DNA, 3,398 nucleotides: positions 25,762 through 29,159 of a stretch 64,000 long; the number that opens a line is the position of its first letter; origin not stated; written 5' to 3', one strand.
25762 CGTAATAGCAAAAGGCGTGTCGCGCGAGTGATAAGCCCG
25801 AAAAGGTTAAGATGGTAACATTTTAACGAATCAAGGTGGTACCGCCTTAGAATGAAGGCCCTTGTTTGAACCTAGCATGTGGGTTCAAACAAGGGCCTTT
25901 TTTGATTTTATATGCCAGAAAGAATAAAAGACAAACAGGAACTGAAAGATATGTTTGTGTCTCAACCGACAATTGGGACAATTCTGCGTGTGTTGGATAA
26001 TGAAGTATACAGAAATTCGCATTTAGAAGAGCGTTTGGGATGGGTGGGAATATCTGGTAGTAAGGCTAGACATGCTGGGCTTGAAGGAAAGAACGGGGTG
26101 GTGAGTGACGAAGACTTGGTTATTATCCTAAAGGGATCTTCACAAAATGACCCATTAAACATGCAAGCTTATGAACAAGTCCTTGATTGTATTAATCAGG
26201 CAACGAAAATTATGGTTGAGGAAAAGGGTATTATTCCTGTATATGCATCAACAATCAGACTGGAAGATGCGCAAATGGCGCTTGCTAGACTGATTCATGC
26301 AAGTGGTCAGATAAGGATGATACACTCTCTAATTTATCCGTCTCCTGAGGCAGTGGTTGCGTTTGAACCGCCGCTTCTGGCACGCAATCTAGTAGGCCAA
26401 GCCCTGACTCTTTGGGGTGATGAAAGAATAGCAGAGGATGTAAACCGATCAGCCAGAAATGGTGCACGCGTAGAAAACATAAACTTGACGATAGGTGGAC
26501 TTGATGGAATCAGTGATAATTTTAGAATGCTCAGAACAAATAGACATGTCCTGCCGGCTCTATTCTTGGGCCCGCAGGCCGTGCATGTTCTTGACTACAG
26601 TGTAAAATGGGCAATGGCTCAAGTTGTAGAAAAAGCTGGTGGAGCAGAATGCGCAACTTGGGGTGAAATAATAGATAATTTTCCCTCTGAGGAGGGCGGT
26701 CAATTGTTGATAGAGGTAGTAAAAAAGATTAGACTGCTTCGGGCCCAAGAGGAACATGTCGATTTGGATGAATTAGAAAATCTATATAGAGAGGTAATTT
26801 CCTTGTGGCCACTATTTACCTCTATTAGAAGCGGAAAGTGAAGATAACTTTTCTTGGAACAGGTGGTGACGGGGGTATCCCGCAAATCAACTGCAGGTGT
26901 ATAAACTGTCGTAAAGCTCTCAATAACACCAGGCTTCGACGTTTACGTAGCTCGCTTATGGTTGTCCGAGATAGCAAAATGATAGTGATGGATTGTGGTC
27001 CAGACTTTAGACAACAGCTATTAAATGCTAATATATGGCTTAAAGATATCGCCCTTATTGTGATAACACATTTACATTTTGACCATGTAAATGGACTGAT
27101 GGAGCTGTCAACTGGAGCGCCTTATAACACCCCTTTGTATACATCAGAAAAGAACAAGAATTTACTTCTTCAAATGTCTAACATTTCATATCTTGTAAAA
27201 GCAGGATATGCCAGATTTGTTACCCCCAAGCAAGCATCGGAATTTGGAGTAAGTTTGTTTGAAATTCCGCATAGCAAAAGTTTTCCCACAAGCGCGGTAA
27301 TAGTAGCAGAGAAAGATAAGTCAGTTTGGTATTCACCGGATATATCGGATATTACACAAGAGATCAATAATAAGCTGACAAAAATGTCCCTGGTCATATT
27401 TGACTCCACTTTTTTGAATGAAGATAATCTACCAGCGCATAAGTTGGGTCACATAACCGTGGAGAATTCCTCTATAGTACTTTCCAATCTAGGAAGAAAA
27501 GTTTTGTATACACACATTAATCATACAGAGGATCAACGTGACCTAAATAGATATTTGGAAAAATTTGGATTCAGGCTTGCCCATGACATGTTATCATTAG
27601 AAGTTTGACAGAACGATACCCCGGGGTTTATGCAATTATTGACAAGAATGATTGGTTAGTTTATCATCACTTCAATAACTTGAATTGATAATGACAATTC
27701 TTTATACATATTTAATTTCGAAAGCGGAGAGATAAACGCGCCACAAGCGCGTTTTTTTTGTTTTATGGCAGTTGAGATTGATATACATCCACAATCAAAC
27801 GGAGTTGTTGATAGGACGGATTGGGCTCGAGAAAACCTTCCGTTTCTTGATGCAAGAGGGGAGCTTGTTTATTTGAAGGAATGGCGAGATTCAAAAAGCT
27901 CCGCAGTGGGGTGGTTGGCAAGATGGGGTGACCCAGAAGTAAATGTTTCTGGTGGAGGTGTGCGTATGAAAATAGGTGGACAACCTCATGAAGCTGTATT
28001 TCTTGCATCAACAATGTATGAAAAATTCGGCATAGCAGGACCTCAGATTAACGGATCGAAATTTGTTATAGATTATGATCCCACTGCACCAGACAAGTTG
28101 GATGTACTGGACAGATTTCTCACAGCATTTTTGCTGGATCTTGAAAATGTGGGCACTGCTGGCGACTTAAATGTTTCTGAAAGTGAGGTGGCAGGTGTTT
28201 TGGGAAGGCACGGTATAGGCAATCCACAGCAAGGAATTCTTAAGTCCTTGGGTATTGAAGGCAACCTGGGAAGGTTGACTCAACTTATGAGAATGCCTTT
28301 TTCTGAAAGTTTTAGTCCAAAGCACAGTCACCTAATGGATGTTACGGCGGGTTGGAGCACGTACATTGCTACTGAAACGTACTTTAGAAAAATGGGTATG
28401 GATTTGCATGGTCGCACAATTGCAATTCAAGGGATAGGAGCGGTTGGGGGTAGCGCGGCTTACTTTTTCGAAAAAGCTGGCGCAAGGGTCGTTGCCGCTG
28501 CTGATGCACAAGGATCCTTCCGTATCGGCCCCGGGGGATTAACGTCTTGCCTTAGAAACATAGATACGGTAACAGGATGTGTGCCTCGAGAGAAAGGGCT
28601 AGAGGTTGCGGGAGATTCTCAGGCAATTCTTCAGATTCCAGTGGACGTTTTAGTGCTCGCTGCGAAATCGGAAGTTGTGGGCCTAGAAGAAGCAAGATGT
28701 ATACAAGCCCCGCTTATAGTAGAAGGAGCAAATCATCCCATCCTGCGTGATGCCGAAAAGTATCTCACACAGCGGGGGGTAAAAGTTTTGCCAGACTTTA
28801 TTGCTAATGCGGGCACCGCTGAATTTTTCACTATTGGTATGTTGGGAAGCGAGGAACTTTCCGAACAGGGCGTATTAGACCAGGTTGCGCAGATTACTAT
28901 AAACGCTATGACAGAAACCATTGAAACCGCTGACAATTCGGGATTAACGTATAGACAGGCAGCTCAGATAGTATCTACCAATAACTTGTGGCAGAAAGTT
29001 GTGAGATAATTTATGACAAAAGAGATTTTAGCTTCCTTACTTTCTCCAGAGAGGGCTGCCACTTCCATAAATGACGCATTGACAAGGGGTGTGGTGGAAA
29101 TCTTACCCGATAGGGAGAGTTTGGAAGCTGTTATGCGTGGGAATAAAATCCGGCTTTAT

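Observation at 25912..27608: Operon of a Pol-beta nucleotidyltransferase and a PqqB-like MBL hydrolase under leader L2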

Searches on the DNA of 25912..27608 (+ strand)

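Call 19: search_rna_families(sources=[L001, L004, L005, L007, L008, L009], threshold=gathering)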
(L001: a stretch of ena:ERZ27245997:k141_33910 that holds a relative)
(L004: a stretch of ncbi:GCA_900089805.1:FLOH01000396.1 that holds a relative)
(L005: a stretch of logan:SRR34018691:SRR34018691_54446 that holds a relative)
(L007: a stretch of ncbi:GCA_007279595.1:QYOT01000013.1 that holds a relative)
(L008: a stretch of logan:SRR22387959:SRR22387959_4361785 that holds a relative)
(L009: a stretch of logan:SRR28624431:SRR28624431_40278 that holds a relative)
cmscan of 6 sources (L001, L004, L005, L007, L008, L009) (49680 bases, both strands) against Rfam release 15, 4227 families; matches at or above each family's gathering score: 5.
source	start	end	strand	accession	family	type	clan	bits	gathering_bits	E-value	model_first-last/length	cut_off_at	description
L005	218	461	+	RF00230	T-box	Cis-reg; leader;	-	105.4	93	2.3e-22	1-219/219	no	T-box leader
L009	486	739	+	RF00230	T-box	Cis-reg; leader;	-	99.4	93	8.3e-21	1-219/219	no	T-box leader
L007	2255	2502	+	RF00230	T-box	Cis-reg; leader;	-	98.2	93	1.7e-20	1-219/219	no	T-box leader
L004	8096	8169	-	RF00005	tRNA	Gene; tRNA;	CL00001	59.1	29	2.4e-10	1-71/71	no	tRNA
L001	5463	5534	+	RF00005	tRNA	Gene; tRNA;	CL00001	40.1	29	4e-05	1-71/71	no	tRNA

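Call 20: search_rna_families(source=L001, start=5300, end=6100, threshold=evalue, max_evalue=0.01, show_alignments=1)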
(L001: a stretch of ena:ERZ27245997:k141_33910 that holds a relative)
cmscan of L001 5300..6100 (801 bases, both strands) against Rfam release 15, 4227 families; matches with E-value up to 0.01: 2.
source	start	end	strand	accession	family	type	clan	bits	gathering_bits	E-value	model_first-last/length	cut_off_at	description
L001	5659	5919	+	RF00230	T-box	Cis-reg; leader;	-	89.6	93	4.5e-20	1-219/219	no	T-box leader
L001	5463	5534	+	RF00005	tRNA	Gene; tRNA;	CL00001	40.1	29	6.5e-07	1-71/71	no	tRNA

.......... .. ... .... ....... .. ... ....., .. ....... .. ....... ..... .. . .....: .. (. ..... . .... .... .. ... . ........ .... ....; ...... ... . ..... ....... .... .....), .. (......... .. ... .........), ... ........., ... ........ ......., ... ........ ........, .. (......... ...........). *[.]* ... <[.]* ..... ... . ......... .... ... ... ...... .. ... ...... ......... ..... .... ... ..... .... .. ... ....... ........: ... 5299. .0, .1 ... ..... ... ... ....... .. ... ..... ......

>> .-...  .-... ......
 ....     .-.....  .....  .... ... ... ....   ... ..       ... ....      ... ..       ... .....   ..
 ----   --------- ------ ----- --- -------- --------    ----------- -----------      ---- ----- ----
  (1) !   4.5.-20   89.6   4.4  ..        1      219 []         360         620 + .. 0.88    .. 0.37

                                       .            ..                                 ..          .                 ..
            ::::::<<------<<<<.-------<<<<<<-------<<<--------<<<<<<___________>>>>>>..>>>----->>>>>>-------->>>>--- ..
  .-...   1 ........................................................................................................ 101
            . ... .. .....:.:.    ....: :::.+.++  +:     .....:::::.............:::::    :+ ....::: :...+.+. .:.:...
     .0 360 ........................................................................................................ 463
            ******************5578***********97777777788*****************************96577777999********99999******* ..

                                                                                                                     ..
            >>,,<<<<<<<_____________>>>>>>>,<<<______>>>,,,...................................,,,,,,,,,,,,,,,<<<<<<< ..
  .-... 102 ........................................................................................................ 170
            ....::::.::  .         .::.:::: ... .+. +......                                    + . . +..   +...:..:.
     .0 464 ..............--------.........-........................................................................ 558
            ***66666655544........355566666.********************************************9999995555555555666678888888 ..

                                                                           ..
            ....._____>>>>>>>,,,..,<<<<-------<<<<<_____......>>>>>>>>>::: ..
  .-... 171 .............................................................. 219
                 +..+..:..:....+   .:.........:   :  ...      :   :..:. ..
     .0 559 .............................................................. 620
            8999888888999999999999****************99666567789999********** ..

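Call 21: search_rna_families(source=L004, start=4700, end=5200, threshold=evalue, max_evalue=0.01, show_alignments=1)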
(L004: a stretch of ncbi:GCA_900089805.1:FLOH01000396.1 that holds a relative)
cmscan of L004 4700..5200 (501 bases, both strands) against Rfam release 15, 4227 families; matches with E-value up to 0.01: 1.
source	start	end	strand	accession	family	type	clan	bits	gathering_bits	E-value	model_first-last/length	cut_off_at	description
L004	4811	5067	+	RF00230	T-box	Cis-reg; leader;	-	86.4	93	1.9e-19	1-219/219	no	T-box leader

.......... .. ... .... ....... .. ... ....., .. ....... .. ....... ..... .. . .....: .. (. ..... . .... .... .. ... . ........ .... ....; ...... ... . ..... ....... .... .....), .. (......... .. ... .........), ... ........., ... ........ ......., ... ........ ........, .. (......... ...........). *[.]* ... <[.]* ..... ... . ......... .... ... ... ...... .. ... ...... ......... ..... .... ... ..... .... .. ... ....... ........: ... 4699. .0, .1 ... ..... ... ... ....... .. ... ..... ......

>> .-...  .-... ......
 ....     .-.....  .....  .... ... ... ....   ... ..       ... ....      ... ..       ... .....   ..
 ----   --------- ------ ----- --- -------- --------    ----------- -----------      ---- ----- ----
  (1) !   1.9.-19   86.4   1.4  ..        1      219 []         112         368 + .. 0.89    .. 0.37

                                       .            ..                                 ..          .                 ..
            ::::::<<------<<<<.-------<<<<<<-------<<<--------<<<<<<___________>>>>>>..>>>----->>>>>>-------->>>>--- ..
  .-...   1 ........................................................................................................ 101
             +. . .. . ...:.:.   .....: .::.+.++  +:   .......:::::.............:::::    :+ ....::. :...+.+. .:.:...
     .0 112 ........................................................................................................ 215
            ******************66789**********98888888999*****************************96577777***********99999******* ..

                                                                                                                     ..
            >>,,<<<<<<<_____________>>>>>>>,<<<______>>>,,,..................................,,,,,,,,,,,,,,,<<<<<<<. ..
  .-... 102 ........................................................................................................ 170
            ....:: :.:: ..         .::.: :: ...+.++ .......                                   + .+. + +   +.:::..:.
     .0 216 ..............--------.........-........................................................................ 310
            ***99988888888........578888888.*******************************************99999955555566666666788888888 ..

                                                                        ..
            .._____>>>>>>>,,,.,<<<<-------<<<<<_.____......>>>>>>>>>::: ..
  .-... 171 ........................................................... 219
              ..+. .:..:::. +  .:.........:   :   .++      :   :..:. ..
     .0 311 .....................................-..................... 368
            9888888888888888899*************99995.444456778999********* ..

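Call 22: search_rna_families(source=L008, start=1, end=450, threshold=evalue, max_evalue=0.01, show_alignments=1)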
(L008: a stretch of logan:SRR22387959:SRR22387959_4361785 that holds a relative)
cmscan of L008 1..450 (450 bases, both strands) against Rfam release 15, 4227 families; matches with E-value up to 0.01: 1.
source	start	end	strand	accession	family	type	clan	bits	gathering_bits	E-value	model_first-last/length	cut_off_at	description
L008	84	328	+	RF00230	T-box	Cis-reg; leader;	-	87.2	93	1e-19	1-219/219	no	T-box leader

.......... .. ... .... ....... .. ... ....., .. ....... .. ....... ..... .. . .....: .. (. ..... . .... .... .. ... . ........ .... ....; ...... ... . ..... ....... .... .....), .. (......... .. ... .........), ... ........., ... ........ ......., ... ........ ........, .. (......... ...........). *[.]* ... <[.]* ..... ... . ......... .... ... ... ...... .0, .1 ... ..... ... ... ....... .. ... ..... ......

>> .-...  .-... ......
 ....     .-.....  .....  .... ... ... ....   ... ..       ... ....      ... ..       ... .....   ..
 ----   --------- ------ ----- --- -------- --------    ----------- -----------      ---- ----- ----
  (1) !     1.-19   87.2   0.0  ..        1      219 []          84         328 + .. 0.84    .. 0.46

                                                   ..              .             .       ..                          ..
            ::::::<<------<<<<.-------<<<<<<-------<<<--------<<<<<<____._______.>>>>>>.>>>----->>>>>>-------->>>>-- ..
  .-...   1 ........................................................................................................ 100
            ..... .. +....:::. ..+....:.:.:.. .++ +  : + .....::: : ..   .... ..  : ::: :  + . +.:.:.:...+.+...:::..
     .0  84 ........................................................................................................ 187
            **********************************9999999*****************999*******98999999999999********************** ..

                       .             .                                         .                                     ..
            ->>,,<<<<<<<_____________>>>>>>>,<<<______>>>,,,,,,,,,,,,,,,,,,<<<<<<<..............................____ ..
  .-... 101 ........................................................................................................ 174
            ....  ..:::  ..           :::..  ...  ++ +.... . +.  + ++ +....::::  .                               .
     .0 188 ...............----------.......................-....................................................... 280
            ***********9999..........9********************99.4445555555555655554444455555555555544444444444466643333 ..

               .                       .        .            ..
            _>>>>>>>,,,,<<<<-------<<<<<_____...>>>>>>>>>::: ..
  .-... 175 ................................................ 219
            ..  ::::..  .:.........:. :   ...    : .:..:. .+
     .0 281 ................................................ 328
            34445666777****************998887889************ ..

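Call 37: search_rna_families(sources=[L010, L012, L014], threshold=evalue, max_evalue=0.00001)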
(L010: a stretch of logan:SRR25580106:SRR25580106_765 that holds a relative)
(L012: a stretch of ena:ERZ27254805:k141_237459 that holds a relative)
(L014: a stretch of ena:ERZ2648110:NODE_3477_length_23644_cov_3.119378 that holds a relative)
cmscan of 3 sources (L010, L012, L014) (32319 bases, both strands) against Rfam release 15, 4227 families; matches with E-value up to 0.00001: 4.
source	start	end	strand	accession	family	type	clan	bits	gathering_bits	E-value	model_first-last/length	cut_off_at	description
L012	3763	4004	+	RF00230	T-box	Cis-reg; leader;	-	102.5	93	8.6e-22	1-219/219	no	T-box leader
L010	2350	2603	+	RF00230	T-box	Cis-reg; leader;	-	99.6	93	4.9e-21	1-219/219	no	T-box leader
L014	3750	4003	+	RF00230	T-box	Cis-reg; leader;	-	99.4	93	5.4e-21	1-219/219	no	T-box leader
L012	3247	3318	+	RF00005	tRNA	Gene; tRNA;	CL00001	51.4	29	2.1e-08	1-71/71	no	tRNA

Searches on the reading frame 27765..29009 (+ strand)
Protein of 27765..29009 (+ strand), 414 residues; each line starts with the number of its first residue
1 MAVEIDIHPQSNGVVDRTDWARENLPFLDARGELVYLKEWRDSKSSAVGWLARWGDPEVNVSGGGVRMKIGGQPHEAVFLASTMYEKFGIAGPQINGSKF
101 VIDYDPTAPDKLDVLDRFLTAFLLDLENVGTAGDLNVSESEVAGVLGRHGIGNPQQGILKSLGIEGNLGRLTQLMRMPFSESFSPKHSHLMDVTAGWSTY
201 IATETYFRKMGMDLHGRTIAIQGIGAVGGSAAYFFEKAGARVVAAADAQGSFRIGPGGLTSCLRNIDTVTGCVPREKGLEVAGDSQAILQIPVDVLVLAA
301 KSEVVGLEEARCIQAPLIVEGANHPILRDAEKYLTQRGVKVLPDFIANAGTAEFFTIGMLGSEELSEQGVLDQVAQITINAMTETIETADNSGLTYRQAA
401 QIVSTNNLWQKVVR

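Call 4: search_protein_families(library=pfam, proteins=[window:27765-29009:+], max_evalue=0.1)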
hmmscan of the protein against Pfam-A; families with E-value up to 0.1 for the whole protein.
window:27765-29009:+ (414 aa): 4 families
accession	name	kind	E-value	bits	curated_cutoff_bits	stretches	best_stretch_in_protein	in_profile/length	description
PF00208.27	ELFV_dehydrog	-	9.1e-34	117.7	23.4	1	194-411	9-236/241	Glutamate/Leucine/Phenylalanine/Valine dehydrogenase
PF02812.23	ELFV_dehydrog_N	-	0.00088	19.4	25.3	1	63-145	36-123/129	Glu/Leu/Phe/Val dehydrogenase, dimerisation domain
PF02826.25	2-Hacid_dh_C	-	0.0011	18.8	25.1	1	206-276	26-102/178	D-isomer specific 2-hydroxyacid dehydrogenase, NAD binding domain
PF02558.23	ApbA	-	0.085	12.9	22.2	0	219-248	1-30/150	Ketopantoate reductase PanE/ApbA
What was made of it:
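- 27765..29009 (+): Divergent Glu/Leu/Phe/Val-type amino-acid dehydrogenase, inserted between the MBL gene and tyrS in this genome only. Call 4 (PF00208, E 9e-34).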

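Call 5: search_protein_families(library=ncbifam, proteins=[window:27765-29009:+], max_evalue=0.1)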
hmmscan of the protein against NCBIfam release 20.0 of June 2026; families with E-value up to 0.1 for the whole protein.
window:27765-29009:+ (414 aa): 8 families
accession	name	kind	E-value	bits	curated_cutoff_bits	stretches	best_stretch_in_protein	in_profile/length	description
NF041398.1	GluDhGdhB_Halo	equivalog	3.9e-31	108.4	620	1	194-407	185-398/410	glutamate dehydrogenase GdhB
NF040817.1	GdhA_Arch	equivalog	1.8e-22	80.1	750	1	194-410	191-409/419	glutamate dehydrogenase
NF006929.0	PRK09414.1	equivalog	2.1e-13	50.1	536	1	194-408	210-429/445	NADP-specific glutamate dehydrogenase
NF035922.1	Trp_DH_ScyB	equivalog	1.6e-08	34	600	1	284-407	217-338/346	tryptophan dehydrogenase ScyB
NF010633.0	PRK14030.1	subfamily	0.00018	20.7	743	1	65-252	90-264/445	glutamate dehydrogenase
NF010634.0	PRK14031.1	equivalog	0.005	15.3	822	1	65-260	90-271/444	NADP-specific glutamate dehydrogenase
NF005069.0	PRK06487.1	equivalog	0.013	14.6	448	1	212-304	147-240/320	2-hydroxyacid dehydrogenase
TIGR00745.1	apbA_panE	subfamily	0.034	13.4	141.35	1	218-255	1-38/305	2-dehydropantoate 2-reductase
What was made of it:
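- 27765..29009 (+): Call 5: below every NCBIfam cutoff.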
